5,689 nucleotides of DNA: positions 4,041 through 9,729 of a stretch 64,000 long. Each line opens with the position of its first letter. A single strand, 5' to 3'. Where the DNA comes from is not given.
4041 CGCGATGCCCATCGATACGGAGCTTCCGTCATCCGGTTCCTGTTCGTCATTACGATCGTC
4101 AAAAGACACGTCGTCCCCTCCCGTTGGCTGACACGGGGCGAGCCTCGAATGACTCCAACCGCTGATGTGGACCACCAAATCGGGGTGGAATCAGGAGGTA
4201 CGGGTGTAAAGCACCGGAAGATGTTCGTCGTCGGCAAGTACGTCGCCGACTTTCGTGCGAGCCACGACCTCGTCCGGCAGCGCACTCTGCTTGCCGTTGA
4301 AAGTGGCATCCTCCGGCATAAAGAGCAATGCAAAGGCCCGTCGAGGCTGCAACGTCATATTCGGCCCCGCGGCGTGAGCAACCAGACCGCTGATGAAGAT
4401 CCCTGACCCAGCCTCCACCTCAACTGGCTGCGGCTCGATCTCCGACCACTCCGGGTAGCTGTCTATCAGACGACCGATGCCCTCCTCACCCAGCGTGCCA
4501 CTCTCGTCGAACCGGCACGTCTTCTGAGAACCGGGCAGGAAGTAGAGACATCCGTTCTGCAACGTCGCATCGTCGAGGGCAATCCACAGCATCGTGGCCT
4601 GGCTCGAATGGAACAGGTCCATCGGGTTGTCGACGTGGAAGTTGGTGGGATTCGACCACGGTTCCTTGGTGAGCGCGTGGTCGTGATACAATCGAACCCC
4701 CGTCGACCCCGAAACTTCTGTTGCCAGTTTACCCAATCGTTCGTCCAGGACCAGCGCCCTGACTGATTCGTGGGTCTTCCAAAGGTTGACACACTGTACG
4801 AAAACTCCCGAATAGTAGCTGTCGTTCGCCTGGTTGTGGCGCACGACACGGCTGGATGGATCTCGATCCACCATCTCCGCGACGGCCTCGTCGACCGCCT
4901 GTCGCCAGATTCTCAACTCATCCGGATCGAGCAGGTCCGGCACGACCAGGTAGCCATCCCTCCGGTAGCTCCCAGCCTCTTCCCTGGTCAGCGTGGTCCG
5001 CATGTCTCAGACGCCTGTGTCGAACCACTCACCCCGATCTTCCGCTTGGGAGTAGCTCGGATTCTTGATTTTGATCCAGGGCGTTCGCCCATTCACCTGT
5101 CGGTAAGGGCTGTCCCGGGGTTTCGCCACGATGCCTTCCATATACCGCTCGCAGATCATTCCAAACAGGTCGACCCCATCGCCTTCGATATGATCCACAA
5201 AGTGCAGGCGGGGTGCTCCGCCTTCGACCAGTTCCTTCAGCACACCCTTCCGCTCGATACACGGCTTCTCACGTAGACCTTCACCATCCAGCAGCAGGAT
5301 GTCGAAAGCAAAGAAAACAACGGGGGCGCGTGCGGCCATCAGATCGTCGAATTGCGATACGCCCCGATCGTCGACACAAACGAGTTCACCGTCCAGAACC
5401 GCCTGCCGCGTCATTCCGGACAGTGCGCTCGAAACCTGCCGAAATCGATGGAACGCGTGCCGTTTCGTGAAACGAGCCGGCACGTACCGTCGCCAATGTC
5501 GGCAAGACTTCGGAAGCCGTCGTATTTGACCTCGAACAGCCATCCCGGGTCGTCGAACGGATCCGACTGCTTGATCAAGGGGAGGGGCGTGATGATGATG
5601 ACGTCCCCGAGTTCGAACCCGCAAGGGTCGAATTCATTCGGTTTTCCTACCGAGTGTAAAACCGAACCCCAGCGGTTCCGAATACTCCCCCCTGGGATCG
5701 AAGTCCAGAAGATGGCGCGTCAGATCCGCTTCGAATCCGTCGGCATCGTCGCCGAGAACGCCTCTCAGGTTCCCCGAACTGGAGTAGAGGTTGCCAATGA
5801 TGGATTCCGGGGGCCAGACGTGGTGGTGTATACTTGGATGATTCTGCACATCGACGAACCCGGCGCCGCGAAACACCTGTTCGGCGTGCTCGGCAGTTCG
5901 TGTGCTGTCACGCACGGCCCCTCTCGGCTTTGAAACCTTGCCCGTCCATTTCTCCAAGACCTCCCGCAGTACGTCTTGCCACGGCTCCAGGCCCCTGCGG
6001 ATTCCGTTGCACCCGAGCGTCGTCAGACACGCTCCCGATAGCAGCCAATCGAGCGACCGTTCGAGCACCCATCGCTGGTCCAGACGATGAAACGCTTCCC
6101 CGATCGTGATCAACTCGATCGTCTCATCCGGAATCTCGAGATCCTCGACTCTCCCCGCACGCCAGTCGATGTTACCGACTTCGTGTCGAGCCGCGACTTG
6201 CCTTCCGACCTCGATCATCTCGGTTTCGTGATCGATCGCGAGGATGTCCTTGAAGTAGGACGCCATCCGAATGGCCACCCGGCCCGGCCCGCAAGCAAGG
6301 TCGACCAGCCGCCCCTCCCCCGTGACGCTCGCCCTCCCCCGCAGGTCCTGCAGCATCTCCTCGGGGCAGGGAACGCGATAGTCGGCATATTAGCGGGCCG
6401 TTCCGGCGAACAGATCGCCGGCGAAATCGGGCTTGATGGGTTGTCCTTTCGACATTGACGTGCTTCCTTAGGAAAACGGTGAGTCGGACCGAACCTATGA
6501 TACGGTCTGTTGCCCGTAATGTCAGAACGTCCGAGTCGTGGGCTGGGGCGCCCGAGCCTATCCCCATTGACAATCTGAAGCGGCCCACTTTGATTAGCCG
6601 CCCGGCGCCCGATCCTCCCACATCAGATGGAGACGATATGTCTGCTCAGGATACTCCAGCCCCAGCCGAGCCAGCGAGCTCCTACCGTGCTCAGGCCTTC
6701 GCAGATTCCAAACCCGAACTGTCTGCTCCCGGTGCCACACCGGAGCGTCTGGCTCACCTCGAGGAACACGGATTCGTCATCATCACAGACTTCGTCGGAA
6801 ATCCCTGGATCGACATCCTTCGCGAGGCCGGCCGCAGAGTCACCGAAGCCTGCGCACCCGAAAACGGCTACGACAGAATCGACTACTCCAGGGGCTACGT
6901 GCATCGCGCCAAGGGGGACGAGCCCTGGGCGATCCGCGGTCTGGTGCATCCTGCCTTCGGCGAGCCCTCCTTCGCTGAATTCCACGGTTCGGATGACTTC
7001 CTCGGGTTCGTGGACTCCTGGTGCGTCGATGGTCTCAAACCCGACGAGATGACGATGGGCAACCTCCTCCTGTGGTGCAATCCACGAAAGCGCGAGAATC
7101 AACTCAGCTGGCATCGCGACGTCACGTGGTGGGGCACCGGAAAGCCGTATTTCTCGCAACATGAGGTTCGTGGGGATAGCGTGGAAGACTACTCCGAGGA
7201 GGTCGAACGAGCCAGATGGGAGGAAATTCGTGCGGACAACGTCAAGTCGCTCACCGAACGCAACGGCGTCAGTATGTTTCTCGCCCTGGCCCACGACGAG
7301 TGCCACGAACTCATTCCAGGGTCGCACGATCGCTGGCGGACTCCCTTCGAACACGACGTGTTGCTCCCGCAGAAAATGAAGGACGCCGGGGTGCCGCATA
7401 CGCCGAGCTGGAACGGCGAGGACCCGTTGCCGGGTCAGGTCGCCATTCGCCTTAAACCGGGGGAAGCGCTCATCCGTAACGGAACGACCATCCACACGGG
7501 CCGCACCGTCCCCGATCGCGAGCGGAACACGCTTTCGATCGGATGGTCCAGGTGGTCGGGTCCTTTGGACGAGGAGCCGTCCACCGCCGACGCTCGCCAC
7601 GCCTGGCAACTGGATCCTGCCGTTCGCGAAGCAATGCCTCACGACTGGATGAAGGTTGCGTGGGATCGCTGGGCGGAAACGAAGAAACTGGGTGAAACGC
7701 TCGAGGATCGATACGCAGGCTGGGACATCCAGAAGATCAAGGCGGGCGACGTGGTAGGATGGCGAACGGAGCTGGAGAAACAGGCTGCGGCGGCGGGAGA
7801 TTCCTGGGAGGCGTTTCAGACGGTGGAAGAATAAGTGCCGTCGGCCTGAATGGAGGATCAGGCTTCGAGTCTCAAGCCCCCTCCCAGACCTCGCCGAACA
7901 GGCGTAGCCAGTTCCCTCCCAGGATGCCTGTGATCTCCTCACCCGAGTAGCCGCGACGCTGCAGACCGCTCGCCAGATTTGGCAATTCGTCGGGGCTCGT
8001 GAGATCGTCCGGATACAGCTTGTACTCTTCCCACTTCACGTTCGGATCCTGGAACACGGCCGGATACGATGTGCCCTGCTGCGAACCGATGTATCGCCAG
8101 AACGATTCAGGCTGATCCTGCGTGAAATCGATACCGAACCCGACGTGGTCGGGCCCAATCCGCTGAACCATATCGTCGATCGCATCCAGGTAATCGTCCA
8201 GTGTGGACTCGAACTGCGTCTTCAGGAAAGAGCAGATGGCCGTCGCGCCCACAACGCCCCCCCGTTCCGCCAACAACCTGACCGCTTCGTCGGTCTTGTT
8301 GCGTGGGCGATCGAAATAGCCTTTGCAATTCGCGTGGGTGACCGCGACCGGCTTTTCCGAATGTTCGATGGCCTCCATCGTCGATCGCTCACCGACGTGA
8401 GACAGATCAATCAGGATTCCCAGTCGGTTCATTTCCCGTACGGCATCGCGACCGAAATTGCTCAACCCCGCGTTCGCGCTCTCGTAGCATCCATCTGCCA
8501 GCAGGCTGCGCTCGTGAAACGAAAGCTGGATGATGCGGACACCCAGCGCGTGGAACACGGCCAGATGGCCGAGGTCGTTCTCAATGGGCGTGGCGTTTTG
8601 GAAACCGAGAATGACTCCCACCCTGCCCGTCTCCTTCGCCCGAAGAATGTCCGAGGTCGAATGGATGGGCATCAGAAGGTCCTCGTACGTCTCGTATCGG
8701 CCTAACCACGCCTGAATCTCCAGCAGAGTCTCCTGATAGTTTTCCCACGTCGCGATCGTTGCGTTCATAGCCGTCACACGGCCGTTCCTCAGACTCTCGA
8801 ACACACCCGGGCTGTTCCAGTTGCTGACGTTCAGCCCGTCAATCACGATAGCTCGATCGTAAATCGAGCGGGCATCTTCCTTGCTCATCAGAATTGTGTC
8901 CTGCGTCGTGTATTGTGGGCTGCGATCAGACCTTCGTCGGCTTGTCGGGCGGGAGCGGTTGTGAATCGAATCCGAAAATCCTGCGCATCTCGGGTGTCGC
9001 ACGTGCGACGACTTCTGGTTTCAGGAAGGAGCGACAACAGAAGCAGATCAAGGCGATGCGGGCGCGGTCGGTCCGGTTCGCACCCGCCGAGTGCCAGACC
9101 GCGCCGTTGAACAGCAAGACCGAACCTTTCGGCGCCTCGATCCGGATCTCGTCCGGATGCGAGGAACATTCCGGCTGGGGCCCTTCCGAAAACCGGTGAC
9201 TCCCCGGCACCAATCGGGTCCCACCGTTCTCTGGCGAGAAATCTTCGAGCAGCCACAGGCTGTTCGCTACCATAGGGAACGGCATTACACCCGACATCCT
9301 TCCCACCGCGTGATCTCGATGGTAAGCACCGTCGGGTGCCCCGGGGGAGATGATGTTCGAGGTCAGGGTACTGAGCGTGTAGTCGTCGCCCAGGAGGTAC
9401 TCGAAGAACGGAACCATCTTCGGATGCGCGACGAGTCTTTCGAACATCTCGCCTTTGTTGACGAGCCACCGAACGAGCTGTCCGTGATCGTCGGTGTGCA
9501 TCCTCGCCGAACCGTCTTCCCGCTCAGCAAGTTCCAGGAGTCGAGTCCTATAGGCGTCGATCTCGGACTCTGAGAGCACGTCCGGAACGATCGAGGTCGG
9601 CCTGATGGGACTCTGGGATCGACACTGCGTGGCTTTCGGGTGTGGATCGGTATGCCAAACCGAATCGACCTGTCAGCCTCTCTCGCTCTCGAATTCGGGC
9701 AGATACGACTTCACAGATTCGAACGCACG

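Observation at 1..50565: Extreme local expansion of PhyH/TauD-type 2OG oxygenases, interleaved with cytoplasmic sulfatases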

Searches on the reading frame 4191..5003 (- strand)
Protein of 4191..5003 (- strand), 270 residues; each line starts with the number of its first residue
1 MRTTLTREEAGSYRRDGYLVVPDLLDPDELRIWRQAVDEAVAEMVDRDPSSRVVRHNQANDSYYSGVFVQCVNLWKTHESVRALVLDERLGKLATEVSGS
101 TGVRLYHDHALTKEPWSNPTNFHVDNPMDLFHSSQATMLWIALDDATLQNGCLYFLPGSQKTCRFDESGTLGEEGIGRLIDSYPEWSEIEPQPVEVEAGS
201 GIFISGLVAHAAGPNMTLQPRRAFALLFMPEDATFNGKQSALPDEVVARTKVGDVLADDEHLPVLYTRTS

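Call 4: search_protein_families(library=pfam, proteins=[window:4191-5003:-], max_evalue=0.01)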
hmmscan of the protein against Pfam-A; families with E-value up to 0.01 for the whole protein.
window:4191-5003:- (270 aa): 1 family
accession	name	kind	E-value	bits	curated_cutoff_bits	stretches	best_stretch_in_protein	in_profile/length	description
PF05721.19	PhyH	-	1.3e-32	114.3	22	1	13-223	1-213/213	Phytanoyl-CoA dioxygenase (PhyH)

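Call 49: find_related_loci(query=window:4191-5003:-, collection=metagenome_contigs, flank=6000)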
Query window:4191-5003:- (270 aa) in metagenome_contigs; peptide patterns used: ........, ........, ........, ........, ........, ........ (x = any residue, [..] = any of these).
237 stretches matched a pattern; 16 encode a relative of the query (tblastn E <= 1e-3); 16 distinct loci.
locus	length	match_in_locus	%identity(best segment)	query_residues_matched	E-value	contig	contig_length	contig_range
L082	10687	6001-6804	68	1-268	3e-135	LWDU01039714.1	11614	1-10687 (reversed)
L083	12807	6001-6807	68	1-268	6e-133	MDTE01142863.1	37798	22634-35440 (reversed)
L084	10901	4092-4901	67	1-270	1e-132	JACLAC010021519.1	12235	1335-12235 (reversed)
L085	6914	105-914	67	1-270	8e-132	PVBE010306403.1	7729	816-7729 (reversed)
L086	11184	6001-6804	66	1-268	2e-131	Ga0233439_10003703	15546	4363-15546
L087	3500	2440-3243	65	1-268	1e-132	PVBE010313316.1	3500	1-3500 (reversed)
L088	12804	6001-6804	65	1-268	2e-128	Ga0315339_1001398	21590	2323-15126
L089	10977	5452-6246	68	1-268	1e-124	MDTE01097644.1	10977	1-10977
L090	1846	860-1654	68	1-268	1e-133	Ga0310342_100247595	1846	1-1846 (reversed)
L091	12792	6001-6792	62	1-267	1e-119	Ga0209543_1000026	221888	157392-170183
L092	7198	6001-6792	61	1-267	3e-118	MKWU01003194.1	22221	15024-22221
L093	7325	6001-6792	61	1-267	3e-118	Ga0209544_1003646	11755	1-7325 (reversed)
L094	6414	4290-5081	61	1-267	4e-118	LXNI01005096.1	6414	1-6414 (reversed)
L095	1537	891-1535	72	1-214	9e-112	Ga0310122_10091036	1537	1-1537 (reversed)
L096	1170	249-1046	56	1-269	2e-97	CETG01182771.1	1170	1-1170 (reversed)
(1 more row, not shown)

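Call 51: search_protein_families(library=ncbifam, proteins=[window:4191-5003:-], max_evalue=0.001)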
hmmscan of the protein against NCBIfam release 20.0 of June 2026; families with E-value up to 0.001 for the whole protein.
window:4191-5003:- (270 aa): 3 families
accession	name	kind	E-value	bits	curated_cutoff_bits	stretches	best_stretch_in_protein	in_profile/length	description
NF052437.1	MPhHdxlPhnYGIM8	equivalog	4.8e-16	59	500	1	1-228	1-213/260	methylphosphonate hydroxylase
TIGR01762.1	chlorin-enz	subfamily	6.8e-10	38.7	226.3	1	136-169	133-166/288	chlorinating enzyme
TIGR02408.1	ectoine_ThpD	equivalog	4.7e-08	32.7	336.5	1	4-162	16-171/277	ectoine hydroxylase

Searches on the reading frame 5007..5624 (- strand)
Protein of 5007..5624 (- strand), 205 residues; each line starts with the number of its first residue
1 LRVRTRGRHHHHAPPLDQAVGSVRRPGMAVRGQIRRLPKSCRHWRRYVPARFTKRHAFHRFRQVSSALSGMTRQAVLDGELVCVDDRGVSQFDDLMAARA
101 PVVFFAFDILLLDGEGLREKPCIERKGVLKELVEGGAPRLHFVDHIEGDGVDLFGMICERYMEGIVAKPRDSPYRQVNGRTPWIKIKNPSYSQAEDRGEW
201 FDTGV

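Call 5: search_protein_families(library=pfam, proteins=[window:5007-5624:-], max_evalue=0.01)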
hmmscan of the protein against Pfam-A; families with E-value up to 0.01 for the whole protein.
window:5007-5624:- (205 aa): 2 families
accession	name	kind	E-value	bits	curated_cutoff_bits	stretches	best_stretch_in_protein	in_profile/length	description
PF01068.26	DNA_ligase_A_M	-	1.1e-16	61.6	26.2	1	59-187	58-204/204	ATP dependent DNA ligase domain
PF09414.15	RNA_ligase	-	0.00038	21.1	27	1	42-187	40-171/171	RNA ligase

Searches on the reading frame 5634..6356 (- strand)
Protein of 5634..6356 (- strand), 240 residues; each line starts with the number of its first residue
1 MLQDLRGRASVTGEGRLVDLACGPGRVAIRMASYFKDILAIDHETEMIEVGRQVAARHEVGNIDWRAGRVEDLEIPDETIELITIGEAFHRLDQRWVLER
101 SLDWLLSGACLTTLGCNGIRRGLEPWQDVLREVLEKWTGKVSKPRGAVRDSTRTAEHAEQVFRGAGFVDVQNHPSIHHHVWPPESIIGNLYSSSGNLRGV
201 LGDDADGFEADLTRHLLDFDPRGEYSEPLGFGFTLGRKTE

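Call 5: search_protein_families(library=pfam, proteins=[window:5634-6356:-], max_evalue=0.01)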
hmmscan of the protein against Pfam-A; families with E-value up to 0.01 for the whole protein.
window:5634-6356:- (240 aa): 5 families
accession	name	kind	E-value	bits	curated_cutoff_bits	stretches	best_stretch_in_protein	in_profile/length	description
PF13649.12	Methyltransf_25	-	3.7e-13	50.4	27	1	18-94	2-79/97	Methyltransferase domain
PF08241.18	Methyltransf_11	-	5.6e-11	43.4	21.2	1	18-95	1-76/95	Methyltransferase domain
PF13847.12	Methyltransf_31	-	5.3e-10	39.6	27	1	15-91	5-86/145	Methyltransferase domain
PF01209.24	Ubie_methyltran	-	1.9e-07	31.1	20.1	1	16-87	50-124/233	ubiE/COQ5 methyltransferase family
PF08242.18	Methyltransf_12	-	3.6e-06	28.1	30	1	18-109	1-96/98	Methyltransferase domain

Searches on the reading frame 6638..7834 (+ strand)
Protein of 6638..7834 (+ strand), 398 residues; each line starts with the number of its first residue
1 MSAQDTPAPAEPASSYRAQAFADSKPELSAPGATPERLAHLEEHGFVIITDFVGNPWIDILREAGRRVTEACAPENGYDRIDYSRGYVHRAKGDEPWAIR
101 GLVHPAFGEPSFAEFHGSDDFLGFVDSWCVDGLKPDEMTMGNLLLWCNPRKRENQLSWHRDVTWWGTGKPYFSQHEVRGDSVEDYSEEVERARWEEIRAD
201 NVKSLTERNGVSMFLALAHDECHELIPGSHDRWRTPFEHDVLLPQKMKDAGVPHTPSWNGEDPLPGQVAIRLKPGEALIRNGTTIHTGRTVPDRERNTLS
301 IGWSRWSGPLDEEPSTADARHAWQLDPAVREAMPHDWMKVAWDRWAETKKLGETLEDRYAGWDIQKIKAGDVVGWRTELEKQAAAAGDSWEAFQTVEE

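Call 4: search_protein_families(library=pfam, proteins=[window:6638-7834:+], max_evalue=0.01)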
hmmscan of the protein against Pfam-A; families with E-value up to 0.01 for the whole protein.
window:6638-7834:+ (398 aa): 1 family
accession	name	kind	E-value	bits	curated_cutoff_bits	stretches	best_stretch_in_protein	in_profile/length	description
PF05721.19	PhyH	-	0.00026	21.8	22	0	222-289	142-203/213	Phytanoyl-CoA dioxygenase (PhyH)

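Call 51: search_protein_families(library=ncbifam, proteins=[window:6638-7834:+], max_evalue=0.001)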
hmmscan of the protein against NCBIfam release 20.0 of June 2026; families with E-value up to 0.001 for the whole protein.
window:6638-7834:+ (398 aa): 0 families

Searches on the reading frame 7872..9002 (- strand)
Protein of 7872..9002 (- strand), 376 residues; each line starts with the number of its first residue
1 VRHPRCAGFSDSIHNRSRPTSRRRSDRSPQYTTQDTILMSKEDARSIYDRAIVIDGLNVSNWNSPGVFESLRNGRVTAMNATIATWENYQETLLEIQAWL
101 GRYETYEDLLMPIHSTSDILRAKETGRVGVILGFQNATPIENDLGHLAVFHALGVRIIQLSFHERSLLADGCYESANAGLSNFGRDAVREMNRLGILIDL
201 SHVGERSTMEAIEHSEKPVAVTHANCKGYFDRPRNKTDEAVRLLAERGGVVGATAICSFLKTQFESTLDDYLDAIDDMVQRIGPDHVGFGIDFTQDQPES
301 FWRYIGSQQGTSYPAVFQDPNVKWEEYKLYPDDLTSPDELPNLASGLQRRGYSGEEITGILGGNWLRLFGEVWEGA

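Call 5: search_protein_families(library=pfam, proteins=[window:7872-9002:-], max_evalue=0.01)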
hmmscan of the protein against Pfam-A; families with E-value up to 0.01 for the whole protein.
window:7872-9002:- (376 aa): 1 family
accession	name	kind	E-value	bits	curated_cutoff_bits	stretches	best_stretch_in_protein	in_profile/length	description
PF01244.27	Peptidase_M19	-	2e-81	274.1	26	1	68-370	39-318/319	Membrane dipeptidase (Peptidase family M19)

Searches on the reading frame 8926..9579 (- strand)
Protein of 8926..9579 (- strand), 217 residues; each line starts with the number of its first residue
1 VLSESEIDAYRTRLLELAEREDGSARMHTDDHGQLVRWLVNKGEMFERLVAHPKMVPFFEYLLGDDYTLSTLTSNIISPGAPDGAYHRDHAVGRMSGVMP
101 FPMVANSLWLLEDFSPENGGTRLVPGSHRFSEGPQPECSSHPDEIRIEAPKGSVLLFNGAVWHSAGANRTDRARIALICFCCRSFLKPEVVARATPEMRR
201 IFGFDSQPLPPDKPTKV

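Call 4: search_protein_families(library=pfam, proteins=[window:8926-9579:-], max_evalue=0.01)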
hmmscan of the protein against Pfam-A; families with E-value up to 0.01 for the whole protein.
window:8926-9579:- (217 aa): 2 families
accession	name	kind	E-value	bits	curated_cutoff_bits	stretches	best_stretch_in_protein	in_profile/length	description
PF05721.19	PhyH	-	4.2e-24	86.4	22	1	2-176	13-213/213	Phytanoyl-CoA dioxygenase (PhyH)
PF13759.12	2OG-FeII_Oxy_5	-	0.0022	18.8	27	1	137-177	58-98/101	Putative 2OG-Fe(II) oxygenase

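Call 51: search_protein_families(library=ncbifam, proteins=[window:8926-9579:-], max_evalue=0.001)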
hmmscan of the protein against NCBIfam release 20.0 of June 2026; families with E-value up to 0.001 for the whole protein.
window:8926-9579:- (217 aa): 0 families

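Call 54: search_solved_structures(query=window:8926-9579:-, max_evalue=0.01)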
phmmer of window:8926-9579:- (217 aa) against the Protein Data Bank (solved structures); distinct sequences matched with E-value up to 0.01: 44.
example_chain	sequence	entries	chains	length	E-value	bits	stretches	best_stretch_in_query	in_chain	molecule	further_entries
7fcb_C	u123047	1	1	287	6.2e-13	52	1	50-204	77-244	2-oxoglutarate/Fe(II)-dependent dioxygenase SptF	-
7eyr_C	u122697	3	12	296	6.8e-13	51.8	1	50-204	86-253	2-oxoglutarate/Fe(II)-dependent dioxygenase SptF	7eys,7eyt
7eyu_B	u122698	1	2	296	6.8e-13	51.8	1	50-204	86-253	2-oxoglutarate/Fe(II)-dependent dioxygenase SptF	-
7eyw_C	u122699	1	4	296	8.4e-13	51.5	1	50-204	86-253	2-oxoglutarate/Fe(II)-dependent dioxygenase SptF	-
7wpy_A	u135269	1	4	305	2.9e-10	43.2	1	42-189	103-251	Dioxygenase andA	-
5zm2_A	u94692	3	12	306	5.7e-10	42.3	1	42-189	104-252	Dioxygenase andA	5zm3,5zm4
7de0_B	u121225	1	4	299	1e-09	41.4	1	64-188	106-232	FtmOx1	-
6oxj_A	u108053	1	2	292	1.4e-09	40.9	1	64-175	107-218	Verruculogen synthase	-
9les_A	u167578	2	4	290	1.4e-09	40.9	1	64-175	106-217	Verruculogen synthase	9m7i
9ler_A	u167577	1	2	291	1.5e-09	40.9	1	64-175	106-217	Verruculogen synthase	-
6oxh_A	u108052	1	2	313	1.6e-09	40.8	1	64-175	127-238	Verruculogen synthase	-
7etl_A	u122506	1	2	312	1.7e-09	40.7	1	64-175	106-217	Verruculogen synthase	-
7etk_A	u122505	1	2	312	1.7e-09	40.7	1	64-175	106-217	Verruculogen synthase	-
4y5s_A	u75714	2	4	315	1.7e-09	40.7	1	64-175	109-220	Verruculogen synthase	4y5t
7wsb_A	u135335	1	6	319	1.8e-09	40.6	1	64-175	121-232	Verruculogen synthase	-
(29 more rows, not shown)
